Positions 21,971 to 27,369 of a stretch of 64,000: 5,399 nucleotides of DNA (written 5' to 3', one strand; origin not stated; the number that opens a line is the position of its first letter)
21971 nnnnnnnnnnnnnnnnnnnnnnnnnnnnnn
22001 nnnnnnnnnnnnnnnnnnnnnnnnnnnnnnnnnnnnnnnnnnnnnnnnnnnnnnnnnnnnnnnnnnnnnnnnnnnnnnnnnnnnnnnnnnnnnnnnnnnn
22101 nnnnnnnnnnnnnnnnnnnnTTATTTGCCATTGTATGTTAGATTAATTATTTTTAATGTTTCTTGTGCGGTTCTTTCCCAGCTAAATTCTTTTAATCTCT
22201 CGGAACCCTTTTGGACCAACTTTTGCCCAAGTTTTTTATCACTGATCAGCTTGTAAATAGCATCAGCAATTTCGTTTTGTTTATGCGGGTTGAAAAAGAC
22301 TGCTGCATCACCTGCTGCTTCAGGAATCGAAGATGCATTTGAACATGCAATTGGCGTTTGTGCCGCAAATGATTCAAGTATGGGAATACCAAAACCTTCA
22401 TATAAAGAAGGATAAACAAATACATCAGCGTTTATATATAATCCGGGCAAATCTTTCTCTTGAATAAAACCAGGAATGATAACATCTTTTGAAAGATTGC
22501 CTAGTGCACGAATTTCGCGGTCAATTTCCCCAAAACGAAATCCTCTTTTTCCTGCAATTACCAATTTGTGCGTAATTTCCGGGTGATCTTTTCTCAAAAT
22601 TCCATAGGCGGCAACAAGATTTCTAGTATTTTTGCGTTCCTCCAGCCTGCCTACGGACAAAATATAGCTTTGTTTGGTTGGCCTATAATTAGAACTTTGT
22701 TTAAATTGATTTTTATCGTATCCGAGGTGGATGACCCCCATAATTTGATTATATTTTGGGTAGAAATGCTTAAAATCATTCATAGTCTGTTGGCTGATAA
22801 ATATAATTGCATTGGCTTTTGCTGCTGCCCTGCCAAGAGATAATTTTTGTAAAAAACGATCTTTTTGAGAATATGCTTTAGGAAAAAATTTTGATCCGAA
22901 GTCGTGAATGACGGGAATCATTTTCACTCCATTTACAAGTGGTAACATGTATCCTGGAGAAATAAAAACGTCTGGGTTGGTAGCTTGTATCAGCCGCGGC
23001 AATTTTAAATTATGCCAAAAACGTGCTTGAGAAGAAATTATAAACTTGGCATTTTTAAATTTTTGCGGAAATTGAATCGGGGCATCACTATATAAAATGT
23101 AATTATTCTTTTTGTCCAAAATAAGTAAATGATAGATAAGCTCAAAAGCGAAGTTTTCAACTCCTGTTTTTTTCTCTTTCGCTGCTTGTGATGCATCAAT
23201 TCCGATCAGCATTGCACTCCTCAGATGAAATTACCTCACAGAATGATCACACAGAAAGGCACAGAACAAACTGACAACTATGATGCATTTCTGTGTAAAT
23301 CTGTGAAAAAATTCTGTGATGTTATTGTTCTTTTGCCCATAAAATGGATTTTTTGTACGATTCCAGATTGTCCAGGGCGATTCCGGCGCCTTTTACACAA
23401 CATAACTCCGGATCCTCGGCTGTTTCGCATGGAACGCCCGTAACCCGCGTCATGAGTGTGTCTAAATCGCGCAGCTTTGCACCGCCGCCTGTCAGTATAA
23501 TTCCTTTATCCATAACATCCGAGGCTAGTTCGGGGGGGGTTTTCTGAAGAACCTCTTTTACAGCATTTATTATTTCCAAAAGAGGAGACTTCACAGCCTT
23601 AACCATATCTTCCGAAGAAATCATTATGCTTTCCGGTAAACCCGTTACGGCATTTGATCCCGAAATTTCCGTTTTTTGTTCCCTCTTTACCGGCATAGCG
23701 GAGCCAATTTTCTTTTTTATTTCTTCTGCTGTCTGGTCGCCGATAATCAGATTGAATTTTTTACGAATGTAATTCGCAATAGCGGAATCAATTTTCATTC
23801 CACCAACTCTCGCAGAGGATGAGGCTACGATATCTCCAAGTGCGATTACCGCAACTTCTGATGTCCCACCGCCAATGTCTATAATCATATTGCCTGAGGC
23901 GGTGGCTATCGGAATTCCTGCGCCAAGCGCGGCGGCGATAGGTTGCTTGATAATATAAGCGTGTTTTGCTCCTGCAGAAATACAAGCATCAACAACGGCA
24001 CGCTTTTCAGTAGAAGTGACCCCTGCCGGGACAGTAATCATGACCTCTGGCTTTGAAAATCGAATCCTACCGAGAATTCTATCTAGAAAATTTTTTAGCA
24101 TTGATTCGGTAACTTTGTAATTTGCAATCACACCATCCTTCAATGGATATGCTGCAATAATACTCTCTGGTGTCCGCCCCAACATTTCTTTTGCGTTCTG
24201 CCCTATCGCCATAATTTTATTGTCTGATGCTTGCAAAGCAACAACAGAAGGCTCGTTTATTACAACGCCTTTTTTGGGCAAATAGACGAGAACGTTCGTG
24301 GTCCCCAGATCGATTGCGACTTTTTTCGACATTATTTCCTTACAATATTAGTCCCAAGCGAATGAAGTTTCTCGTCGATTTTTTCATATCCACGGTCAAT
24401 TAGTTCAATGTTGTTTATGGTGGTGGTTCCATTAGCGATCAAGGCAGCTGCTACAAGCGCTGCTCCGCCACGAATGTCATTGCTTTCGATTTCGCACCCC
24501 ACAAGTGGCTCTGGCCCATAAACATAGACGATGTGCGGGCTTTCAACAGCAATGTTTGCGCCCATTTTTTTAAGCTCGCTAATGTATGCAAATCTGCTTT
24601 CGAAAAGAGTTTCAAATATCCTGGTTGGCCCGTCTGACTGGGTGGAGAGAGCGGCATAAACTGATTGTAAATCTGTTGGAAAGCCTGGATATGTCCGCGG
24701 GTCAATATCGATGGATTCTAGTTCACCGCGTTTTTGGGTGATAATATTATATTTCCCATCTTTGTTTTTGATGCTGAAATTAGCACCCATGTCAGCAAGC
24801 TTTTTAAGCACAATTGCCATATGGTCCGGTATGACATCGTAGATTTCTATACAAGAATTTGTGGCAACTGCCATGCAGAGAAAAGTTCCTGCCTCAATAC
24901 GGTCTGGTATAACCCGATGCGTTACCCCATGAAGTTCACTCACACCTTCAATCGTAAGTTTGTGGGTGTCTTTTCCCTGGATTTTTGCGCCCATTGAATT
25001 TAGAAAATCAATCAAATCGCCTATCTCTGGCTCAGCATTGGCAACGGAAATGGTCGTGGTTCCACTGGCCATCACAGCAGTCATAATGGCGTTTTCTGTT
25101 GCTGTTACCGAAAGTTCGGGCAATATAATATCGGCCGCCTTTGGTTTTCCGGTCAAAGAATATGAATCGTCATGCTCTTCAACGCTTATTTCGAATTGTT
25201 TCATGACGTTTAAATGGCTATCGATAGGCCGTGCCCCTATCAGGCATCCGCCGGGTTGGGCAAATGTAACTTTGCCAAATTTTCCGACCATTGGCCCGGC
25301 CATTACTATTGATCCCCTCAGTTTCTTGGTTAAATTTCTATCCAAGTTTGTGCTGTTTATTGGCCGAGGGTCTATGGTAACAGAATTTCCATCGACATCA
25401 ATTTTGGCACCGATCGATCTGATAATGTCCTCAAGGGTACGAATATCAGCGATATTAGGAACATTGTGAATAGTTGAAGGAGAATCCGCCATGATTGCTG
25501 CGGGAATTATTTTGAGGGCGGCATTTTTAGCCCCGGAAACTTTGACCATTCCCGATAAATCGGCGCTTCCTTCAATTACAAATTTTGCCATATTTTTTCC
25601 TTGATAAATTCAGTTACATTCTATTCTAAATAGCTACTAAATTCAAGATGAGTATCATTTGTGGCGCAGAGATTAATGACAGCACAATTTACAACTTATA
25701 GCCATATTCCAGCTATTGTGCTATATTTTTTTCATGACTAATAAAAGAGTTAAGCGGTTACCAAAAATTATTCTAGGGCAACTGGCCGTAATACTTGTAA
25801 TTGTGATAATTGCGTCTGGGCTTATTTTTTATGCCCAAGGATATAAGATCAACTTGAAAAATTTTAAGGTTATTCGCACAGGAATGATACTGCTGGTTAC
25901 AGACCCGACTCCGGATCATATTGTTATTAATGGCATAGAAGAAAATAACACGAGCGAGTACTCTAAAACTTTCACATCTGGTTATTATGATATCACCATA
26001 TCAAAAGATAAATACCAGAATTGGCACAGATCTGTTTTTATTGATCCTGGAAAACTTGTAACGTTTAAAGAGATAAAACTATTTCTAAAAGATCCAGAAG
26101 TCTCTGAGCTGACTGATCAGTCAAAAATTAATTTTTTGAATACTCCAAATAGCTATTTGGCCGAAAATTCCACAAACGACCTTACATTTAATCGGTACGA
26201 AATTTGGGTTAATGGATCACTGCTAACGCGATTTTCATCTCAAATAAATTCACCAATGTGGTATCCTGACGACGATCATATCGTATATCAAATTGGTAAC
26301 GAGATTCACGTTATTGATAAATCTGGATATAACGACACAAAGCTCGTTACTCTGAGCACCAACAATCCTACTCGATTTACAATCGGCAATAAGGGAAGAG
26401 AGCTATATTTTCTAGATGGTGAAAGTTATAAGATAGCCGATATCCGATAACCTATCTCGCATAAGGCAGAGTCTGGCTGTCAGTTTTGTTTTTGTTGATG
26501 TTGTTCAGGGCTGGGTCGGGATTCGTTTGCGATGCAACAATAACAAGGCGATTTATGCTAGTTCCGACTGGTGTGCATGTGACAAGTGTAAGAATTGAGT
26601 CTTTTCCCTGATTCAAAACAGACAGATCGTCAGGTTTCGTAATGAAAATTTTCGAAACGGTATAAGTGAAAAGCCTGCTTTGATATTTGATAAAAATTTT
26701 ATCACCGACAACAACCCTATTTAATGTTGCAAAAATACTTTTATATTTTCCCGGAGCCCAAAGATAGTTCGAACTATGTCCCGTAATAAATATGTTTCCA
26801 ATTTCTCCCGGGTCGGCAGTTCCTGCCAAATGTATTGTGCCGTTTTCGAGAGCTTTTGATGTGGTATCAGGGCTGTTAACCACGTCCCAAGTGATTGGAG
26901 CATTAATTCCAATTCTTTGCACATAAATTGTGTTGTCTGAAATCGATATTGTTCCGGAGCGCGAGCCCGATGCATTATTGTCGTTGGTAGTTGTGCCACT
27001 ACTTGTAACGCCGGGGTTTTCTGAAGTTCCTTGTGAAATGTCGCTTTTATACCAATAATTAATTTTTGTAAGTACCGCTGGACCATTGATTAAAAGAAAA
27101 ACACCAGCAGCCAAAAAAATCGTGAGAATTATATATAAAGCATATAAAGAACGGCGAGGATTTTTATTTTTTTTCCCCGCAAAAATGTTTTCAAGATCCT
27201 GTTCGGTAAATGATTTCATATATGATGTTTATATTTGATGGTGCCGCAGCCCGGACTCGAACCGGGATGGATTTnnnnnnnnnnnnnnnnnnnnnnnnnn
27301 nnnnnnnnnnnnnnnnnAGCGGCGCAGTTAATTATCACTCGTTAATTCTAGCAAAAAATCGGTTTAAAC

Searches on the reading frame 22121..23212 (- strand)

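Call 47: search_protein_families(library=pfam, proteins=[window:22121-23212:-], max_evalue=0.0001)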
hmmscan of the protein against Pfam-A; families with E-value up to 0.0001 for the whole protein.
window:22121-23212:- (363 aa): 4 families
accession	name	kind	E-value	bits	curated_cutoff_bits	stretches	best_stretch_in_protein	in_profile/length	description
PF00534.26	Glycos_transf_1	-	1e-31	110.2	26.4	1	173-338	7-171/172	Glycosyl transferases group 1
PF13692.12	Glyco_trans_1_4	-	5.2e-25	88.8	27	1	183-325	3-142/142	Glycosyl transferases group 1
PF20706.3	GT4-conflict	-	9.6e-12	45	26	1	158-351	174-384/385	Family 4 Glycosyltransferase in conflict systems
PF13439.12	Glyco_transf_4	-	1.1e-06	29.2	28.5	1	62-167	55-168/170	Glycosyltransferase Family 4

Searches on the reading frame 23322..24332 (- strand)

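Call 47: search_protein_families(library=pfam, proteins=[window:23322-24332:-], max_evalue=0.0001)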
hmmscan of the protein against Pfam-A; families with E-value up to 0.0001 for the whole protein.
window:23322-24332:- (336 aa): 5 families
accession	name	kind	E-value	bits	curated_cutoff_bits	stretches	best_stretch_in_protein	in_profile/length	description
PF06723.19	MreB_Mbl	-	2.5e-127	424.7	27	1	3-327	2-326/327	MreB/Mbl protein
PF14450.12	FtsA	-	1.1e-13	52.1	31.8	1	150-311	2-123/127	Cell division protein FtsA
PF00012.26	HSP70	-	3.5e-13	49.1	20.6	1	96-318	135-370/599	Hsp70 protein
PF00022.25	Actin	-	8.9e-10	38.2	27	1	28-199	31-197/410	Actin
PF06277.17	EutA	-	1.4e-05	24.6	27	1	149-204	146-205/475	Ethanolamine utilisation protein EutA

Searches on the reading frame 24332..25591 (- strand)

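Call 47: search_protein_families(library=pfam, proteins=[window:24332-25591:-], max_evalue=0.0001)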
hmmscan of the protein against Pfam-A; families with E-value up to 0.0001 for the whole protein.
window:24332-25591:- (419 aa): 1 family
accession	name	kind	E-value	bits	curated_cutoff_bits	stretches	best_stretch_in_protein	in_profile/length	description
PF00275.25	EPSP_synthase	-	1.3e-82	278.2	22.8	1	7-409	2-417/417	EPSP synthase (3-phosphoshikimate 1-carboxyvinyltransferase)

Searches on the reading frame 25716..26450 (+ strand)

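Call 48: search_protein_families(library=pfam, proteins=[window:25716-26450:+], max_evalue=0.0001)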
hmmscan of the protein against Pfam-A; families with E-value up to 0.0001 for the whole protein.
window:25716-26450:+ (244 aa): 0 families

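Call 58: search_protein_families(library=pfam, proteins=[window:25716-26450:+], max_evalue=1)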
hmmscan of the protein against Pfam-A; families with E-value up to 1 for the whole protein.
window:25716-26450:+ (244 aa): 4 families
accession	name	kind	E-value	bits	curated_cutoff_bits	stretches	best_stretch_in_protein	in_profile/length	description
PF08308.17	PEGA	-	0.0027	18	20.8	1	59-117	5-63/71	PEGA domain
PF04695.18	Pex14_N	-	0.11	12.6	23.2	1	122-142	11-31/46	Pex14 N-terminal domain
PF08921.16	DUF1904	-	0.16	12.8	24.1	1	68-136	3-76/108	Domain of unknown function (DUF1904)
PF08194.17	DIM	-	0.18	12.5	20.8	1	57-73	14-30/36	DIM protein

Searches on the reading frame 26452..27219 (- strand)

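Call 48: search_protein_families(library=pfam, proteins=[window:26452-27219:-], max_evalue=0.0001)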
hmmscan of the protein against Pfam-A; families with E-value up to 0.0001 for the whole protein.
window:26452-27219:- (255 aa): 1 family
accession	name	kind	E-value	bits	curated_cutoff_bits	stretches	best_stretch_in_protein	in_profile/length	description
PF04203.18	Sortase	-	4.7e-26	91.4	26.6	1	98-230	1-123/125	Sortase domain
